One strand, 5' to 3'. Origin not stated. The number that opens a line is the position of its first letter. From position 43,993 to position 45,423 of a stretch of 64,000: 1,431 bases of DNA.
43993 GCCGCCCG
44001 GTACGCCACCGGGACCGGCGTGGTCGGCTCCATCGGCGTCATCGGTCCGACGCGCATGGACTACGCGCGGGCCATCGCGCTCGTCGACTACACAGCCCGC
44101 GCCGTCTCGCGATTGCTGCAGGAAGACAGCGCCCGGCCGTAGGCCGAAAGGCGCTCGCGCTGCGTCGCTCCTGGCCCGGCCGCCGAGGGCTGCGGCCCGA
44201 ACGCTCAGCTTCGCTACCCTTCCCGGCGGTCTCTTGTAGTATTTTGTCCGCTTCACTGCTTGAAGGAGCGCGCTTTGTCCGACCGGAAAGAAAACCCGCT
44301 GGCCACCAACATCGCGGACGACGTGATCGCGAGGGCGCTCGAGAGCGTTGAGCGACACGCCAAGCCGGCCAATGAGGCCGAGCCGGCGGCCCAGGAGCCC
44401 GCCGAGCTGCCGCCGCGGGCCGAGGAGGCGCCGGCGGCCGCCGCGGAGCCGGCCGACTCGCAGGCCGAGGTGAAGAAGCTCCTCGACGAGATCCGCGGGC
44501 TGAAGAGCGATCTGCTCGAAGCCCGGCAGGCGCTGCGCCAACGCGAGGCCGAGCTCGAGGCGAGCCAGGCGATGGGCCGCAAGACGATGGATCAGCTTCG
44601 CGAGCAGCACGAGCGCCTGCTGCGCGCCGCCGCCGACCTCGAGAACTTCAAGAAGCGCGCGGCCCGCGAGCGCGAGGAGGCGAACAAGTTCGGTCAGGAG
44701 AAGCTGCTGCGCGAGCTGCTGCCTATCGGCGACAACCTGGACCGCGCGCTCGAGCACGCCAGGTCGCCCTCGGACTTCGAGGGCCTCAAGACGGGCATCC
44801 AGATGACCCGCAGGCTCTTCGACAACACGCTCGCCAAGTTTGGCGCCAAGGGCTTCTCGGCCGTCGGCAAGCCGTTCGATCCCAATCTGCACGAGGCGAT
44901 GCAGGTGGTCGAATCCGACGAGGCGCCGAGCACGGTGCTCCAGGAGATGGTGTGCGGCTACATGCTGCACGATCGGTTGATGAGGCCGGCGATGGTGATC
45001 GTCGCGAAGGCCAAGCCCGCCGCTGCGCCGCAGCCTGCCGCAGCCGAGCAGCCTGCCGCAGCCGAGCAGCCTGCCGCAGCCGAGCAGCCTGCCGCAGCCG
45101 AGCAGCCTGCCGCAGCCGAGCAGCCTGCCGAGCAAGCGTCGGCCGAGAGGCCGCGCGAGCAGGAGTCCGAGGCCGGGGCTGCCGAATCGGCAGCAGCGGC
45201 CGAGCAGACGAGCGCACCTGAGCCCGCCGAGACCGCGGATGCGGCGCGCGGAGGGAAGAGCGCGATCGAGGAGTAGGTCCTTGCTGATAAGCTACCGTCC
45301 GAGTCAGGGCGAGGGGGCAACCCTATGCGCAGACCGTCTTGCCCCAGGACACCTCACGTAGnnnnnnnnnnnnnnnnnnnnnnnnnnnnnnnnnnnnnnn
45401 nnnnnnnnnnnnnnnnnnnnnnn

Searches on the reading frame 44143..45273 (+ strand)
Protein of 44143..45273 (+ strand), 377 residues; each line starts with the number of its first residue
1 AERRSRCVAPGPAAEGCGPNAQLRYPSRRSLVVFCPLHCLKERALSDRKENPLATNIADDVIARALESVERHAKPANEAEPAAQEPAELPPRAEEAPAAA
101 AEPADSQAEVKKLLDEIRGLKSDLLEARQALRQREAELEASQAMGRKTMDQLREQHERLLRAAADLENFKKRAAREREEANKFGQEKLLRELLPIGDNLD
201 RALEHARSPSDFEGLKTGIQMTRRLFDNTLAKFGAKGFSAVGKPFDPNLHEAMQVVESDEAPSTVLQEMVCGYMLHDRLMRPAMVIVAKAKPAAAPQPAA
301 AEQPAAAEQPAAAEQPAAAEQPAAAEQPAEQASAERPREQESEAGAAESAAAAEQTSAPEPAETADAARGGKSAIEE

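Call 89: search_protein_families(library=pfam, proteins=[window:44143-45273:+], max_evalue=0.0001)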
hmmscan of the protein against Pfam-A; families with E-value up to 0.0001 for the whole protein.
window:44143-45273:+ (377 aa): 1 family
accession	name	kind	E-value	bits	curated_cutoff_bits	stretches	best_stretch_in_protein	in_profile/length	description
PF01025.24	GrpE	-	1.1e-48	165.5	25.8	1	129-289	11-165/165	GrpE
